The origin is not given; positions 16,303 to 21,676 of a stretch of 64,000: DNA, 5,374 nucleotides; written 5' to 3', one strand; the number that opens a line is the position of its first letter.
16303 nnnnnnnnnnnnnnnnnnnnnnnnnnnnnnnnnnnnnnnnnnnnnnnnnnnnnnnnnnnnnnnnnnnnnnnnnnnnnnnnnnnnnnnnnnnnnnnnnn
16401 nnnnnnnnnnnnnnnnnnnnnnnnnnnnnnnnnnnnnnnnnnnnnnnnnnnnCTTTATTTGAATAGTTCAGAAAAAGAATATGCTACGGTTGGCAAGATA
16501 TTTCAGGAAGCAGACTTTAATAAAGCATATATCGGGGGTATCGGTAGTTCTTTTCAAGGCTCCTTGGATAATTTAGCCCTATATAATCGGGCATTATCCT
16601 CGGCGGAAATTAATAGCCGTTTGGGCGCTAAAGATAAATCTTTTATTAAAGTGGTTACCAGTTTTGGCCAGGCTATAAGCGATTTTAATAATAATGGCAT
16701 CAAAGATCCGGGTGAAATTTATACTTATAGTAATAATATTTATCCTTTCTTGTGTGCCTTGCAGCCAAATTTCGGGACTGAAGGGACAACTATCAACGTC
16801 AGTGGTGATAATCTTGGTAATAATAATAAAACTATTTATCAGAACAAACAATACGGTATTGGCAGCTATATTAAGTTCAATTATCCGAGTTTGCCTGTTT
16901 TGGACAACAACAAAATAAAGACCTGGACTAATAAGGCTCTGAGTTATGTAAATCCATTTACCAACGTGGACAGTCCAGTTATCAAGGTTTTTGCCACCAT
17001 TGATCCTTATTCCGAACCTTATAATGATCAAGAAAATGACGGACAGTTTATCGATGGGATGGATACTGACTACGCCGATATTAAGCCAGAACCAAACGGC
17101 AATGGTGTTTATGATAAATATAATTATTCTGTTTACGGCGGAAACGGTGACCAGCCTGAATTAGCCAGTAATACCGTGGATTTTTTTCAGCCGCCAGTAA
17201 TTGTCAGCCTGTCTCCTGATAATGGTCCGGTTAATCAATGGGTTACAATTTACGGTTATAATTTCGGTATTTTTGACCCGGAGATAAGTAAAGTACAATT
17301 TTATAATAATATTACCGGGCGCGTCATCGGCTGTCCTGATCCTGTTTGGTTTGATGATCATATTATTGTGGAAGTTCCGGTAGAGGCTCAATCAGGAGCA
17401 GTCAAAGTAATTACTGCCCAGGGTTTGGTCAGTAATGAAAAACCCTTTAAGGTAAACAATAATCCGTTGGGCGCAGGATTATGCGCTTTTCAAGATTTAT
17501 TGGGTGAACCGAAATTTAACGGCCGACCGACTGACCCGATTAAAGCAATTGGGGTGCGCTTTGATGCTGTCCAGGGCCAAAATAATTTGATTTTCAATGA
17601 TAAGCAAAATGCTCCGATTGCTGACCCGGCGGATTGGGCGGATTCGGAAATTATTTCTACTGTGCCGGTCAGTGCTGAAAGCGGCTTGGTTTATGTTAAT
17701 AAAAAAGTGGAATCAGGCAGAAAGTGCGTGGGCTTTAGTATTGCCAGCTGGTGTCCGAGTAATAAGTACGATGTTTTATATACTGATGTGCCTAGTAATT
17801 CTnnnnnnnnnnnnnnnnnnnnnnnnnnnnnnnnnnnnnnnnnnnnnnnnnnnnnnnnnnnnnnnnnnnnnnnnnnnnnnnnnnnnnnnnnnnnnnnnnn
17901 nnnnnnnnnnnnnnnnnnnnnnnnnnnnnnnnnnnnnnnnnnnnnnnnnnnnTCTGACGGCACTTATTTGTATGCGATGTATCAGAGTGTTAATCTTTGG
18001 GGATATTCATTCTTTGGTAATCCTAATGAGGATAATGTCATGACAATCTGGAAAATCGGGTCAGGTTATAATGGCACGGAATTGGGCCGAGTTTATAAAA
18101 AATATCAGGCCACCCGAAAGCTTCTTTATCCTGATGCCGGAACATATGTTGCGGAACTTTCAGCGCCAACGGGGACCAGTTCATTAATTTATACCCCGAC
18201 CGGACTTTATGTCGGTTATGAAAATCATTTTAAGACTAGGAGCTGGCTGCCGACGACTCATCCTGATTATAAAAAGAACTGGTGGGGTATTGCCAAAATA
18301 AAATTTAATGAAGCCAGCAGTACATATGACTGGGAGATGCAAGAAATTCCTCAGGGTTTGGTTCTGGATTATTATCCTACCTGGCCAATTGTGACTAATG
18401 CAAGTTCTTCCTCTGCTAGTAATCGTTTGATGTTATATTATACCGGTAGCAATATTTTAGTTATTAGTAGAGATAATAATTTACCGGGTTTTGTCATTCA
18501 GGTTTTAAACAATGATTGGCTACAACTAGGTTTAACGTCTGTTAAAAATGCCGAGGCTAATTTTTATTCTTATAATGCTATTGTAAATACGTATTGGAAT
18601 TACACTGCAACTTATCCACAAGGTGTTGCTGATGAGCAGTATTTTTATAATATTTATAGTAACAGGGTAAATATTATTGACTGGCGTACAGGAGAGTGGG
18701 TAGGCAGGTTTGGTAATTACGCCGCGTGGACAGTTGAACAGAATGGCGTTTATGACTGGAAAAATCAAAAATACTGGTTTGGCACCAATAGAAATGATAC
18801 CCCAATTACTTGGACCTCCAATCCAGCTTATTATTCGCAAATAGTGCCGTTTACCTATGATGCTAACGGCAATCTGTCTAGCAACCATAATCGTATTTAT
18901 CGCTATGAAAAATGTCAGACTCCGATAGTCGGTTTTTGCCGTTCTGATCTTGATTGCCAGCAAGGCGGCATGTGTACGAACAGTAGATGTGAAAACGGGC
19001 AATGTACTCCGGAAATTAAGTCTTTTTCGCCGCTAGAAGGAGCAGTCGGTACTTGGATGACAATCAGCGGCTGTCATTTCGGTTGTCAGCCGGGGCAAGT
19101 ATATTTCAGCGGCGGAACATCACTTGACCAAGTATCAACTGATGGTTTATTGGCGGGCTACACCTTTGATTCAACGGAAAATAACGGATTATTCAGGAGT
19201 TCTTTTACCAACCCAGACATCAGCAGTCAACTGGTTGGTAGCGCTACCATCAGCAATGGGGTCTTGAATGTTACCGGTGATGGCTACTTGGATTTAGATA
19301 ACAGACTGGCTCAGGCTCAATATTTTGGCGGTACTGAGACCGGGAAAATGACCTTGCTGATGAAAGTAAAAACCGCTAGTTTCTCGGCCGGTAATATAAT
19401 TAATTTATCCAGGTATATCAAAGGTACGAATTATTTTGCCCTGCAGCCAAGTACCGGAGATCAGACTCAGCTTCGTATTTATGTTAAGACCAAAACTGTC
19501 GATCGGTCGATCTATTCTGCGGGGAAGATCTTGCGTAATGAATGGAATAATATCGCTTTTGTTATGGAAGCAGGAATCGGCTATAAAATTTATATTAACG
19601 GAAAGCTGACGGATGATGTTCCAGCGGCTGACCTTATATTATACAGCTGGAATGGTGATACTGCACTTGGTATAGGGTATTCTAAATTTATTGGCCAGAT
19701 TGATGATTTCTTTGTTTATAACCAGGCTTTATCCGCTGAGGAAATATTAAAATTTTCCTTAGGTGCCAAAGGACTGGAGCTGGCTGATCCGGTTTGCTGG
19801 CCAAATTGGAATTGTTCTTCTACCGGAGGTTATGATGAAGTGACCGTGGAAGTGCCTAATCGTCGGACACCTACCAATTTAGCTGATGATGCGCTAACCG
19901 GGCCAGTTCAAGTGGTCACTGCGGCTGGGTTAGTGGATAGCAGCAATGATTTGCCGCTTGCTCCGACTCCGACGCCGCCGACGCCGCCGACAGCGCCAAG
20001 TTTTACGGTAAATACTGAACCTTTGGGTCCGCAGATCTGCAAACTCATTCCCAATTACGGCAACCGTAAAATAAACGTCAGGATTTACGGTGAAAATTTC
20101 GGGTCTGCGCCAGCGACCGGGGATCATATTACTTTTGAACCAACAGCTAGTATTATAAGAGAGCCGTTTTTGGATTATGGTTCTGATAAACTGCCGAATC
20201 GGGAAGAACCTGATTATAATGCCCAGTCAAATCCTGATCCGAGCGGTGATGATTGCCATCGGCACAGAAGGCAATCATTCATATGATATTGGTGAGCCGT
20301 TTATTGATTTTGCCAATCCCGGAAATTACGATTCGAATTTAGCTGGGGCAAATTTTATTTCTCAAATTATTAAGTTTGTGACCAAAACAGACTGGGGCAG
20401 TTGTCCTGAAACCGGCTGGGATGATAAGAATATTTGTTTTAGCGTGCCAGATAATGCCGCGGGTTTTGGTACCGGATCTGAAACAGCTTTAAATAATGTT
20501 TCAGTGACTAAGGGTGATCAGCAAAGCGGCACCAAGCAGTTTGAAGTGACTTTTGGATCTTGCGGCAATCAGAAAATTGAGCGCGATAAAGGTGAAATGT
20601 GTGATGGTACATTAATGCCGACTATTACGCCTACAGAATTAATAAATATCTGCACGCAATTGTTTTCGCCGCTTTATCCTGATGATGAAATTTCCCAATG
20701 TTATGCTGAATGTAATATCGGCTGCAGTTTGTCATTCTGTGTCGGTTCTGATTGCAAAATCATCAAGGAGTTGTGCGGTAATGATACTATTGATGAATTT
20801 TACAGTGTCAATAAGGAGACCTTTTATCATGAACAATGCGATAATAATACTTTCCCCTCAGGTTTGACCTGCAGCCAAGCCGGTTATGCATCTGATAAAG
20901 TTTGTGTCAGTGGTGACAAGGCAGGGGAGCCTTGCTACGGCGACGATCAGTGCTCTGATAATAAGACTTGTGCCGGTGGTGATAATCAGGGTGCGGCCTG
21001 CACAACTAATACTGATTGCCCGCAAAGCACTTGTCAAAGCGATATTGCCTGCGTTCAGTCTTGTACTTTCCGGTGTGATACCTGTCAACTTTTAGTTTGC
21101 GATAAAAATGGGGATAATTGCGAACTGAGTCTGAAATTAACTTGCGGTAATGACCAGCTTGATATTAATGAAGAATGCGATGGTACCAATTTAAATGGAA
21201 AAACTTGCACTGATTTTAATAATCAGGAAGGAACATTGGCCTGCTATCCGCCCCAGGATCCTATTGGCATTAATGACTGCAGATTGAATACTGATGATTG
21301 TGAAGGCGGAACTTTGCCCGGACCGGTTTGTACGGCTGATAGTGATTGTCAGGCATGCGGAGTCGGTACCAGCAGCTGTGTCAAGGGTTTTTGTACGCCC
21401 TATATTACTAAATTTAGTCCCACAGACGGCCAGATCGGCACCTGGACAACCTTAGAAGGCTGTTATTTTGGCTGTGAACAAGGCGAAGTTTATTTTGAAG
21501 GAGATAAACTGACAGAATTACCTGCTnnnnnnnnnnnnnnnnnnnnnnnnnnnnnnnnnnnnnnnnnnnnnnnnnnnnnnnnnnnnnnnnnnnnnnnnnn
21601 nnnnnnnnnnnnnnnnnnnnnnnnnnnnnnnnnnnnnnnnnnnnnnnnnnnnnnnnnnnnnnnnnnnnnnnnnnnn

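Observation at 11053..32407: Lectin/CBM-rich giant proteome: 5 LamG, at least 4 CBM4/9-like and 2 DUF1566 domains in about 20 kb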

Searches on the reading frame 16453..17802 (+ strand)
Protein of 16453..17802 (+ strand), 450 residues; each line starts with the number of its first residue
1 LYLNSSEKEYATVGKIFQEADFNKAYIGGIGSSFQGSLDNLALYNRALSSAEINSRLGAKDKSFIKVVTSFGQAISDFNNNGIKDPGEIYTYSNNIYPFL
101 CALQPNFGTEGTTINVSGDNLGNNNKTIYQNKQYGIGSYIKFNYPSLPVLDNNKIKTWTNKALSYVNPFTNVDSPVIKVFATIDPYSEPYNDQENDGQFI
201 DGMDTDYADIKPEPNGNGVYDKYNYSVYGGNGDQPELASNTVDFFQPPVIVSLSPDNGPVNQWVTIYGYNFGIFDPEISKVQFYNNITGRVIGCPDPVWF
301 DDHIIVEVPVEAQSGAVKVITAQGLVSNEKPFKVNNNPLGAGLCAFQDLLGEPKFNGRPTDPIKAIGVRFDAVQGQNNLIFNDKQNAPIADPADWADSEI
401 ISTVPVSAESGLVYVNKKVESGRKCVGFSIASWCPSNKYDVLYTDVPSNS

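Call 15: search_protein_families(library=pfam, proteins=[window:16453-17802:+], max_evalue=0.1)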
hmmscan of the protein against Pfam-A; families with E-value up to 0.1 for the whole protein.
window:16453-17802:+ (450 aa): 2 families
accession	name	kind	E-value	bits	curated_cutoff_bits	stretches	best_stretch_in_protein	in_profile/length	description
PF01833.30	TIG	-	1.3e-07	31.9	20.9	1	248-332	1-82/84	IPT/TIG domain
PF13385.13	Laminin_G_3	-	5.6e-05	23.8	27.6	1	1-54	95-151/151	Concanavalin A-like lectin/glucanases superfamily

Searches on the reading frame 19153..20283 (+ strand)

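Call 15: search_protein_families(library=pfam, proteins=[window:19153-20283:+], max_evalue=0.1)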
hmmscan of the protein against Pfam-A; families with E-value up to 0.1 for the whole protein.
window:19153-20283:+ (377 aa): 2 families
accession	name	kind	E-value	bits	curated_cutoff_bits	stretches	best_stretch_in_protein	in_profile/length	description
PF13385.13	Laminin_G_3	-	1.5e-15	58.1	27.6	1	61-198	14-150/151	Concanavalin A-like lectin/glucanases superfamily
PF02973.23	Sialidase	-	0.011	15.6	26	0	67-203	34-186/189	Sialidase, N-terminal domain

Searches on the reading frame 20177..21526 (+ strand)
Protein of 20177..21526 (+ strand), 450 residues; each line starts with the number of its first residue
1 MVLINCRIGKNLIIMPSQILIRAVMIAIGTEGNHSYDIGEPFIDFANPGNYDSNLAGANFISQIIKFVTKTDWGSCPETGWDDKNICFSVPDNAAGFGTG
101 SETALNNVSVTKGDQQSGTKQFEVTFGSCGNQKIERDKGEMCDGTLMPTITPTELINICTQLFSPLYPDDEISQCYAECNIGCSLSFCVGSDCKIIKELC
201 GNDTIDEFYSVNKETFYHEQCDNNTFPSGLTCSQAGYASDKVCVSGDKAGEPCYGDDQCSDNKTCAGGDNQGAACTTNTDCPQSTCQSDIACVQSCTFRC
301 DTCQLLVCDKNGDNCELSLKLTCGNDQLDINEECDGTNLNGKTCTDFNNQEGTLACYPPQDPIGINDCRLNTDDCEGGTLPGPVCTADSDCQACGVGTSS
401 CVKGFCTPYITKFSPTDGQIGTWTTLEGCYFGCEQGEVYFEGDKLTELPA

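Call 16: search_protein_families(library=pfam, proteins=[window:20177-21526:+], max_evalue=0.1)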
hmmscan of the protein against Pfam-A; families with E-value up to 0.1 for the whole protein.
window:20177-21526:+ (450 aa): 2 families
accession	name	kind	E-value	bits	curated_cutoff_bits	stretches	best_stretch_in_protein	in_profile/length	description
PF01833.30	TIG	-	0.025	15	20.9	0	408-444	1-41/84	IPT/TIG domain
PF01683.23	EB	-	0.033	14.7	24.3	1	232-266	1-35/52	EB module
